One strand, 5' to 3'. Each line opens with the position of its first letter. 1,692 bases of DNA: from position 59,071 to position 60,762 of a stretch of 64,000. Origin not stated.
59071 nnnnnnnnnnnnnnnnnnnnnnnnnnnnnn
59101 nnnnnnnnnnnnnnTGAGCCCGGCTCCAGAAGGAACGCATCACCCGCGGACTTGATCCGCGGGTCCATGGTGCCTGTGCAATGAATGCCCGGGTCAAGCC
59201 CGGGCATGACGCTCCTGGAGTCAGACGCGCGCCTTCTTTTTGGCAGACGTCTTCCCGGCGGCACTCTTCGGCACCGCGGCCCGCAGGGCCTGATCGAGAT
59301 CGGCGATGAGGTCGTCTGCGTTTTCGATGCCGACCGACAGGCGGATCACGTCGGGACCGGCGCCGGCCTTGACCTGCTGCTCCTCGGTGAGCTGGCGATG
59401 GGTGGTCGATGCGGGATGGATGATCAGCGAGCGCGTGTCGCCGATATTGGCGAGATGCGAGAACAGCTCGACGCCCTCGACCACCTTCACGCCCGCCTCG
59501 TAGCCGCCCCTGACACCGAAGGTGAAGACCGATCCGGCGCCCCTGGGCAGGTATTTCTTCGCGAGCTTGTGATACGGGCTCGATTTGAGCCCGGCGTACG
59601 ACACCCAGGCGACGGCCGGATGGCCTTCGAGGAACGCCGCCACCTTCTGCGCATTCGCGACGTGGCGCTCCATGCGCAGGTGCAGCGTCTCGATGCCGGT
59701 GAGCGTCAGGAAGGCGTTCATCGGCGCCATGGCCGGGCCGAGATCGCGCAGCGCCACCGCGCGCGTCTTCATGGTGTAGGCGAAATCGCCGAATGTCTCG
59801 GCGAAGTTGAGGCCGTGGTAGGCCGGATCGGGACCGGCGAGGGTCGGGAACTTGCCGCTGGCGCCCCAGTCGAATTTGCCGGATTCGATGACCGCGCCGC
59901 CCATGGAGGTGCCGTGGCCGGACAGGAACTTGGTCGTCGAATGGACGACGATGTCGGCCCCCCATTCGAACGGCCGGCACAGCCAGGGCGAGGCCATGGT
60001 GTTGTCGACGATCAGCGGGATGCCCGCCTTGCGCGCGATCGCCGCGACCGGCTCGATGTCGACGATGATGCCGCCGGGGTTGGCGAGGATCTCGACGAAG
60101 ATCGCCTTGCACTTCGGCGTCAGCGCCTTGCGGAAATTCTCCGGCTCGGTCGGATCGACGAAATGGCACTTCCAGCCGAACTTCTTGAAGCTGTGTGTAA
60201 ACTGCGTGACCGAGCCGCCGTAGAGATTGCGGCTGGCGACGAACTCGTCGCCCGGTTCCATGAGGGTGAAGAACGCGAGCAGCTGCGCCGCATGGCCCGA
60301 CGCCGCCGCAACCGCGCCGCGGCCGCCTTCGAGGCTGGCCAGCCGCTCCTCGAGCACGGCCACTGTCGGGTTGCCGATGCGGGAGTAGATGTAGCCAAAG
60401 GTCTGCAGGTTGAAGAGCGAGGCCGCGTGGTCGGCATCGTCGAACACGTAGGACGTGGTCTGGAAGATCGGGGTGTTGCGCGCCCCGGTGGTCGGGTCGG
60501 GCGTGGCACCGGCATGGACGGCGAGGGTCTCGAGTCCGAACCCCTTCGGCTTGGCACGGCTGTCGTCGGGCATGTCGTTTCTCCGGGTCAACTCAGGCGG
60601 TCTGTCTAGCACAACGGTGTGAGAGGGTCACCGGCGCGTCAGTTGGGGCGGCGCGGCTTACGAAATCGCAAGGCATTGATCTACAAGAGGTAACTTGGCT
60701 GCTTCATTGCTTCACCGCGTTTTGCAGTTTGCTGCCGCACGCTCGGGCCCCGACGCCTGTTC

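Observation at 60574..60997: Structured, repeat-rich 425-bp divergent intergenic region upstream of metY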

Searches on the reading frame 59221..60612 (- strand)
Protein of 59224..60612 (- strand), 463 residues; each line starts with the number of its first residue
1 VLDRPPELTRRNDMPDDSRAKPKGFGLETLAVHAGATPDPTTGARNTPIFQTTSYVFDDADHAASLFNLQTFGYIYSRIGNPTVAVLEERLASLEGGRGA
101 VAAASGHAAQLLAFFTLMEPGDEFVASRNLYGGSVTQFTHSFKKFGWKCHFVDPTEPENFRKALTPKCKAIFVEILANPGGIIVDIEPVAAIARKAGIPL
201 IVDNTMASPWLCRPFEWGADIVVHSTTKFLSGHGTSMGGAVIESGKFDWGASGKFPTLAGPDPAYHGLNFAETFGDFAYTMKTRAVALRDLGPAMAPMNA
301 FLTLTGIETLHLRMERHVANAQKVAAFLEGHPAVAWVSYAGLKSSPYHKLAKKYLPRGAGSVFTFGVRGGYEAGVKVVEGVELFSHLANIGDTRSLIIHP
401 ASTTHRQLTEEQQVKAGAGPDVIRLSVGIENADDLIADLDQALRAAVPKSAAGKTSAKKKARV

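Call 10: search_protein_families(library=pfam, proteins=[window:59221-60574:-], max_evalue=0.01)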
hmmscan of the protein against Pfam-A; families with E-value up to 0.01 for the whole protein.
window:59221-60574:- (451 aa): 0 families

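Call 12: find_related_loci(query=window:59221-60574:-, collection=genome_contigs, flank=3000)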
Query window:59221-60574:- (451 aa) in genome_contigs; peptide patterns used: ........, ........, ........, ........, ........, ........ (x = any residue, [..] = any of these).
599 stretches matched a pattern (row limit reached: there are more); 56 encode a relative of the query (tblastn E <= 1e-3); 56 distinct loci.
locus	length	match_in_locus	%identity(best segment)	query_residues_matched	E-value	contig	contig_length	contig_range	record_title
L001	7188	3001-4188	59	36-431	2e-89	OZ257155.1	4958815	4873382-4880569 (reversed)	MAG: Alphaproteobacteria bacterium isolate 813797ed-f09e-443b-b498-078a0c9476fc genome assembly, chromosome: 1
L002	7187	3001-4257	56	16-434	2e-84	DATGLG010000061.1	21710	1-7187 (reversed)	MAG TPA_asm: Alphaproteobacteria bacterium isolate SMAG_U9880 k141_240979, whole genome shotgun sequence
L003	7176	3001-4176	53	8-400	1e-81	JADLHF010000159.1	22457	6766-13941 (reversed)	MAG: Acetobacteraceae bacterium isolate SJ470 c_000000607610, whole genome shotgun sequence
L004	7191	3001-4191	51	12-408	2e-79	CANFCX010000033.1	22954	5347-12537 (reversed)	MAG: Rhodospirillales bacterium isolate CH-Jul18-20 genome assembly, contig: CH-Jul18-C3103, whole genome shotgun sequen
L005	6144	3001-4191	56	33-429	2e-74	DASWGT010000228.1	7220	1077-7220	MAG TPA_asm: Rhodospirillales bacterium isolate SMAG_U2823 k141_651998, whole genome shotgun sequence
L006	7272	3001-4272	50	12-436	1e-71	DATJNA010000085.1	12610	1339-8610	MAG TPA_asm: Acetobacteraceae bacterium isolate SMAG_U14849 k141_730305, whole genome shotgun sequence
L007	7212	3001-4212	60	12-415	6e-71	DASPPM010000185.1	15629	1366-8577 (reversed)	MAG TPA_asm: Alphaproteobacteria bacterium isolate SMAG_U12173 k141_47590, whole genome shotgun sequence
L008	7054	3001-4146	51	11-392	4e-68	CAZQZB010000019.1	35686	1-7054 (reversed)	MAG TPA_asm: uncultured Thalassospiraceae bacterium isolate SRP092902_co1_171 genome assembly, contig: NODE_1345_length_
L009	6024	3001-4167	52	27-415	7e-68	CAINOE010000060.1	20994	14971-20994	MAG: uncultured Rhodopila sp. isolate B12_bin-2215 genome assembly, contig: bin-2215:060/215, whole genome shotgun seque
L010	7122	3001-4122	55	29-402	8e-63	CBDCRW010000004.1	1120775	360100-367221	MAG: Alphaproteobacteria bacterium isolate 17552401-cd1b-4c46-aa27-bcf66b51cbf9 genome assembly, contig: contig_4, whole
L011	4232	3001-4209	46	27-429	2e-62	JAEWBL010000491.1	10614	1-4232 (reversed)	MAG: Proteobacteria bacterium isolate OH_PBB_249 k127_197067, whole genome shotgun sequence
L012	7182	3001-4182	51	9-402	1e-65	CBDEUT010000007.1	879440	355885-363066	MAG: Alphaproteobacteria bacterium isolate fc402c75-b288-4e17-89ce-89b0a21d97e0 genome assembly, contig: contig_7, whole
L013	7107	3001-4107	45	37-405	2e-59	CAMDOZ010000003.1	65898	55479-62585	MAG: Candidatus Marinimicrobia bacterium isolate TH-11nov19-269 genome assembly, contig: TH-11nov19-C791, whole genome s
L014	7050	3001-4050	53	37-386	6e-58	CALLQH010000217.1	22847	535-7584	MAG TPA_asm: uncultured bacterium isolate SRR6227243_bin.5_CONCOCT_v1.1_MAG genome assembly, contig: ERZ795105.2074, who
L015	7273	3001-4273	52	7-434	1e-59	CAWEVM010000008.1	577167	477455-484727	MAG: uncultured Alphaproteobacteria bacterium isolate MFD05521.bin.1.2 genome assembly, contig: contig_23023, whole geno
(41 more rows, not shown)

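Call 14: find_encoding_contigs(protein=window:59221-60573:-, flank=3000, max_places=10)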
Protein window:59221-60573:- (450 aa): no gene with exactly this product is on record in the collection.

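Call 15: find_encoding_contigs(protein=window:59224-60612:-, flank=3000, max_places=10)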
Protein seq(463 aa) (463 aa): no gene with exactly this product is on record in the collection.
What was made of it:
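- Tried and rejected: Exact look-ups of the window's MetY with either start codon found nothing (calls 14, 15).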

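Call 16: find_homologous_proteins(query=window:59221-60573:-, max_evalue=1e-50)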
Query window:59221-60573:- (450 aa): 8000 proteins with E <= 1e-50 among 8000 candidates; the best 120 are listed.
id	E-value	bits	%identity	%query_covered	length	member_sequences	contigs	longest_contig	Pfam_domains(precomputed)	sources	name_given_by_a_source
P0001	3.8e-275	931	90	100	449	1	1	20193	PF01212.28,PF01053.27,PF01041.24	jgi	jgi:O-acetylhomoserine (thiol)-lyase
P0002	6.2e-274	927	89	100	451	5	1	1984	PF00155.28,PF00266.26,PF01212.28,PF01053.27,PF01041.24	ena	-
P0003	1.0e-272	923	90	95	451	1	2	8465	PF01212.28,PF01053.27,PF01041.24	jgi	jgi:O-acetylhomoserine (thiol)-lyase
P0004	5.5e-272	920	90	97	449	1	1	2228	PF00155.28,PF00266.26,PF01212.28,PF01053.27,PF01041.24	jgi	jgi:O-acetylhomoserine (thiol)-lyase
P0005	9.8e-272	919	88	100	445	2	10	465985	PF00155.28,PF01212.28,PF01053.27,PF01041.24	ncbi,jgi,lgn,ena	-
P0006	1.1e-270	916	88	100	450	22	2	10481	PF00155.28,PF00266.26,PF01212.28,PF01053.27,PF01041.24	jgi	jgi:O-acetylhomoserine (thiol)-lyase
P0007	2.5e-269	912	88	100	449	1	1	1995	PF01212.28,PF01053.27,PF01041.24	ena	-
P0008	1.0e-267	906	87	100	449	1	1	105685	PF00155.28,PF00266.26,PF01212.28,PF01053.27,PF01041.24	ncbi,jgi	jgi:O-acetylhomoserine (thiol)-lyase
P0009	3.2e-266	901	88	96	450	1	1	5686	PF00155.28,PF00266.26,PF01212.28,PF01053.27,PF01041.24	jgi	jgi:O-acetylhomoserine (thiol)-lyase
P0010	1.2e-265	899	88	97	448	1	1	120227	PF01212.28,PF01053.27,PF01041.24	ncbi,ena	-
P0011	3.2e-262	888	88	97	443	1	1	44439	PF00266.26,PF01212.28,PF01053.27,PF01041.24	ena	-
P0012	5.6e-262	887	86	97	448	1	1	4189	PF00155.28,PF01212.28,PF01053.27,PF01041.24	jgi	jgi:O-acetylhomoserine (thiol)-lyase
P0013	8.9e-261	883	84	99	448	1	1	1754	PF00155.28,PF01212.28,PF01053.27,PF01041.24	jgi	jgi:O-acetylhomoserine (thiol)-lyase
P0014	3.1e-260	882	86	97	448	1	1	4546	PF00155.28,PF00266.26,PF01212.28,PF01053.27,PF01041.24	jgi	jgi:O-acetylhomoserine (thiol)-lyase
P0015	3.3e-260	881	86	97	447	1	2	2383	PF00155.28,PF00266.26,PF01212.28,PF01053.27,PF01041.24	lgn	-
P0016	1.8e-259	879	85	99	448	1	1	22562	PF00155.28,PF01212.28,PF01053.27,PF01041.24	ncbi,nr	ncbi:MAG: O-acetylhomoserine aminocarboxypropyltransferase [Rhodospirillales bacterium]|nr:O-acetylh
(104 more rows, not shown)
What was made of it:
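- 59221..60573 (-): metY (O-acetylhomoserine sulfhydrylase), the gene downstream of the module. 8000 homologues, the best 90% identical and named O-acetylhomoserine (thiol)-lyase (call 16).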

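Call 17: find_encoding_contigs(protein=P0001, flank=3000, max_places=3)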
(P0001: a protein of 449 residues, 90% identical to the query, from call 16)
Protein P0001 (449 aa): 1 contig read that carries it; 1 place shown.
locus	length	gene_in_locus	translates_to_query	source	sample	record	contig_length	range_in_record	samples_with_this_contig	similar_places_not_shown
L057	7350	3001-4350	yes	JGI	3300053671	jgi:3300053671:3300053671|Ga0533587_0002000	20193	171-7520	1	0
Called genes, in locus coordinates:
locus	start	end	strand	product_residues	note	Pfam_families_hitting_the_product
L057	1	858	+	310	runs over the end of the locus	PF00582:Usp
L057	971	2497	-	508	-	PF01928:CYTH, PF05235:CHAD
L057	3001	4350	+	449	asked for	PF01053:Cys_Met_Meta_PP, PF01041:DegT_DnrJ_EryC1, PF01212:Beta_elim_lyase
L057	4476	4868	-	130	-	PF00903:Glyoxalase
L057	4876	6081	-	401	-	PF07690:MFS_1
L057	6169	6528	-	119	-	PF03091:CutA1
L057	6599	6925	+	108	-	-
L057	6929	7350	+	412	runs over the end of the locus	PF07690:MFS_1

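Call 18: find_encoding_contigs(protein=P0005, flank=3000, max_places=4)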
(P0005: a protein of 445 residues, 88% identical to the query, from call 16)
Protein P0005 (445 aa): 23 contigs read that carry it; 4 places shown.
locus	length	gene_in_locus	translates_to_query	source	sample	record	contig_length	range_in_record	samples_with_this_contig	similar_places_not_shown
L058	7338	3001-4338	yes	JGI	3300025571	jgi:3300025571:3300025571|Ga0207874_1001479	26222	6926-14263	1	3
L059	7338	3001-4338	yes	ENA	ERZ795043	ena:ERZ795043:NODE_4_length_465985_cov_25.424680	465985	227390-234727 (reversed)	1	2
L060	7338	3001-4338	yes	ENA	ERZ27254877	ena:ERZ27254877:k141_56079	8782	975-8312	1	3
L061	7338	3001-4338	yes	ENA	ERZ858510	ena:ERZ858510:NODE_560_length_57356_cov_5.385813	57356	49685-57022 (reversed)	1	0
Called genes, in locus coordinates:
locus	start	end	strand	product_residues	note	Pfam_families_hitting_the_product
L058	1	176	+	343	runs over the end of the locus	PF02653:BPD_transp_2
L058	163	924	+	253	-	PF00005:ABC_tran, PF13304:AAA_21 (faint), PF12399:BCA_ABC_TP_C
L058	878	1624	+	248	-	PF00005:ABC_tran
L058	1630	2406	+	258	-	PF00378:ECH_1, PF16113:ECH_2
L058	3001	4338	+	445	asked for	PF01053:Cys_Met_Meta_PP, PF00155:Aminotran_1_2 (weak), PF01041:DegT_DnrJ_EryC1 (weak), PF01212:Beta_elim_lyase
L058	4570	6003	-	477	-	PF00171:Aldedh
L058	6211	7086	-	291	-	PF05721:PhyH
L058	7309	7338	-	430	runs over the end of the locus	PF03600:CitMHS (faint), PF06808:DctM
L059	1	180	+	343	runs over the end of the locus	PF02653:BPD_transp_2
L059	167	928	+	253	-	PF00005:ABC_tran, PF13304:AAA_21 (faint), PF12399:BCA_ABC_TP_C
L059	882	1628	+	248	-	PF00005:ABC_tran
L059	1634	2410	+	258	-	PF00378:ECH_1, PF16113:ECH_2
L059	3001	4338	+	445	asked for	PF01053:Cys_Met_Meta_PP, PF00155:Aminotran_1_2 (weak), PF01041:DegT_DnrJ_EryC1 (weak), PF01212:Beta_elim_lyase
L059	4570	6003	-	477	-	PF00171:Aldedh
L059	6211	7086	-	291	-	PF05721:PhyH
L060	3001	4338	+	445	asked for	PF01053:Cys_Met_Meta_PP, PF00155:Aminotran_1_2 (weak), PF01041:DegT_DnrJ_EryC1 (weak), PF01212:Beta_elim_lyase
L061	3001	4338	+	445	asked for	PF01053:Cys_Met_Meta_PP, PF00155:Aminotran_1_2 (weak), PF01041:DegT_DnrJ_EryC1 (weak), PF01212:Beta_elim_lyase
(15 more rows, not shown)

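Call 19: find_encoding_contigs(protein=P0008, flank=3000, max_places=3)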
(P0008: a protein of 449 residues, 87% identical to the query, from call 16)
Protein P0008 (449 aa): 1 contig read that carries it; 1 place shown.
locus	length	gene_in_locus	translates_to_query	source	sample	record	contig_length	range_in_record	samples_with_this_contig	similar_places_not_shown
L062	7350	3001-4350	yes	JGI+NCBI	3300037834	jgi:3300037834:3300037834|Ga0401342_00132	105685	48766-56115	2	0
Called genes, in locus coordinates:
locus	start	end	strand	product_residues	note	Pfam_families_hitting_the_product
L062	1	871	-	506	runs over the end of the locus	PF01928:CYTH, PF05235:CHAD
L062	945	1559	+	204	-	PF01243:PNPOx_N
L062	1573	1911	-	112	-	-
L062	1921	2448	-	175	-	-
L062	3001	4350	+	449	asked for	PF01053:Cys_Met_Meta_PP, PF00155:Aminotran_1_2 (weak), PF01041:DegT_DnrJ_EryC1 (weak), PF01212:Beta_elim_lyase, PF00266:Aminotran_5 (weak)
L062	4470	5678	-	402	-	PF07690:MFS_1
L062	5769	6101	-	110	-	PF03091:CutA1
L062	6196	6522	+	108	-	-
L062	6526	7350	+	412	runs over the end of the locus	PF07690:MFS_1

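Call 20: find_encoding_contigs(protein=P0010, flank=3000, max_places=3)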
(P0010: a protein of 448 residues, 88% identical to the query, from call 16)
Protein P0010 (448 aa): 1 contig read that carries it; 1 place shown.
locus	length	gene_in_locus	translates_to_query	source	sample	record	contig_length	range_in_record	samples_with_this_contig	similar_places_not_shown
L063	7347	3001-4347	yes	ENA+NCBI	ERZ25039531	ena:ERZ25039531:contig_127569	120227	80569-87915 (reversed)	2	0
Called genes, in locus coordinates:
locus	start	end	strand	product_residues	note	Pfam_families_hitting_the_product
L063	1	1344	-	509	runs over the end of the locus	PF01928:CYTH, PF05235:CHAD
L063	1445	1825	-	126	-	PF01219:DAGK_prokar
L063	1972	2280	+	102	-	PF07045:DUF1330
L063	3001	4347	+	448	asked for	PF01053:Cys_Met_Meta_PP, PF01041:DegT_DnrJ_EryC1 (weak), PF01212:Beta_elim_lyase (weak)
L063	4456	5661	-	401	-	PF07690:MFS_1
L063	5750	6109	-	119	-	PF03091:CutA1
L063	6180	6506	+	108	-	-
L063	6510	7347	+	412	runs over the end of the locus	PF07690:MFS_1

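Call 28: find_encoding_contigs(protein=P0003, flank=3000, max_places=3)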
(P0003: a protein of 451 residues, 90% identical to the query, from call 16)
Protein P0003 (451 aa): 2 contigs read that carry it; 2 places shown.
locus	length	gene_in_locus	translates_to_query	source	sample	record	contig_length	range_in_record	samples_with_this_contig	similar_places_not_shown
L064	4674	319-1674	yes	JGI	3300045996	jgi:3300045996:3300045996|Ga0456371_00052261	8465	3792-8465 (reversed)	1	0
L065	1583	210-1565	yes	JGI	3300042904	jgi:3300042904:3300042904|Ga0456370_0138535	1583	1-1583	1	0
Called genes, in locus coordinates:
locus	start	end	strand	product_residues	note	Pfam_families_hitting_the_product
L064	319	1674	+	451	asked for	PF01053:Cys_Met_Meta_PP, PF01041:DegT_DnrJ_EryC1 (weak), PF01212:Beta_elim_lyase (weak)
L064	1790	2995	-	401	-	PF07690:MFS_1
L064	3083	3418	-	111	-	PF03091:CutA1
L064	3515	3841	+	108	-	-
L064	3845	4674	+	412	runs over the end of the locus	PF07690:MFS_1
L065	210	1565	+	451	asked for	PF01053:Cys_Met_Meta_PP, PF01041:DegT_DnrJ_EryC1 (weak), PF01212:Beta_elim_lyase (weak)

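Call 29: find_encoding_contigs(protein=P0006, flank=3000, max_places=3)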
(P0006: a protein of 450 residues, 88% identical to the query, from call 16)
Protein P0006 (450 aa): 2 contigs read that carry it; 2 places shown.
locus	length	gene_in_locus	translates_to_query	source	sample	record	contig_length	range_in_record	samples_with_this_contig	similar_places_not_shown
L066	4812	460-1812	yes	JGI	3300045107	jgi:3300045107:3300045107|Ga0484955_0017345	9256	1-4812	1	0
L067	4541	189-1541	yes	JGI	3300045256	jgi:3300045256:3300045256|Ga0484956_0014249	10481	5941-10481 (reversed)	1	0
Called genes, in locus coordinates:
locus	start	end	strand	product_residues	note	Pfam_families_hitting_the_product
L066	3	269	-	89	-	?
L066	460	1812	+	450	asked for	PF01053:Cys_Met_Meta_PP, PF00155:Aminotran_1_2 (weak), PF01041:DegT_DnrJ_EryC1, PF01212:Beta_elim_lyase, PF00266:Aminotran_5 (weak)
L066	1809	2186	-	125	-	PF00903:Glyoxalase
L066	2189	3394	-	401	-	PF07690:MFS_1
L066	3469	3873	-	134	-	PF03091:CutA1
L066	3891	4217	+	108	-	-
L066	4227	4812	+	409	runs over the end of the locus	PF07690:MFS_1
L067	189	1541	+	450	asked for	PF01053:Cys_Met_Meta_PP, PF00155:Aminotran_1_2 (weak), PF01041:DegT_DnrJ_EryC1, PF01212:Beta_elim_lyase, PF00266:Aminotran_5 (weak)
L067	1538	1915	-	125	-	PF00903:Glyoxalase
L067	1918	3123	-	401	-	PF07690:MFS_1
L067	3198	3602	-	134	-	PF03091:CutA1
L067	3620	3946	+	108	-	-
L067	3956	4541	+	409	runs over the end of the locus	PF07690:MFS_1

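Call 30: find_encoding_contigs(protein=P0011, flank=3000, max_places=3)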
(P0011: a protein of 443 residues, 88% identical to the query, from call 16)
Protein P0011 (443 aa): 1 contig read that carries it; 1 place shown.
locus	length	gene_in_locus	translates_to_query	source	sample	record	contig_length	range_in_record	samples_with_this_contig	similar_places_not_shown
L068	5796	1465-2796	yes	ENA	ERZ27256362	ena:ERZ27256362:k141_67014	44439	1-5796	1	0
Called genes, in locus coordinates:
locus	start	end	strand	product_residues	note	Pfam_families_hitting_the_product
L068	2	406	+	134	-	?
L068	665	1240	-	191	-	-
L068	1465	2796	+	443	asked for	PF01053:Cys_Met_Meta_PP, PF01041:DegT_DnrJ_EryC1 (weak), PF01212:Beta_elim_lyase, PF00266:Aminotran_5 (weak)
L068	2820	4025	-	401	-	PF07690:MFS_1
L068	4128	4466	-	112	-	PF03091:CutA1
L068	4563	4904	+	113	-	-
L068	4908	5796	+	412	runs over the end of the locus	PF07690:MFS_1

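Call 31: find_encoding_contigs(protein=P0016, flank=3000, max_places=3)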
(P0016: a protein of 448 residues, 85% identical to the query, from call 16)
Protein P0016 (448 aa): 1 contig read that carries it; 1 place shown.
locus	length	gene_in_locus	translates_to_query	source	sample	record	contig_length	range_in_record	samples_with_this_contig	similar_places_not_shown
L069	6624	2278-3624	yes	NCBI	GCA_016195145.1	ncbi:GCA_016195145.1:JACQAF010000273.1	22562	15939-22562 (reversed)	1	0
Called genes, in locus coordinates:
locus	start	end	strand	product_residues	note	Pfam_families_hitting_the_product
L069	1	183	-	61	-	PF00873:ACR_tran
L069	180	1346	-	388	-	PF25917:BSH_RND, PF25973:BSH_CzcB (weak), PF25876:HH_MFP_RND, PF25944:Beta-barrel_RND, PF25967:RND-MFP_C, PF25975:CzcB_C (faint), PF25989:YknX_C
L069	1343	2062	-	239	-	PF00440:TetR_N, PF17932:TetR_C_24 (weak)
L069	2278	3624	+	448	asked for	PF01053:Cys_Met_Meta_PP, PF00155:Aminotran_1_2 (weak), PF01041:DegT_DnrJ_EryC1 (weak), PF01212:Beta_elim_lyase (weak)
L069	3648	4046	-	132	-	PF00903:Glyoxalase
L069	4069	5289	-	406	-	PF07690:MFS_1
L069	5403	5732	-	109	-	PF03091:CutA1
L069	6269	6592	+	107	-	-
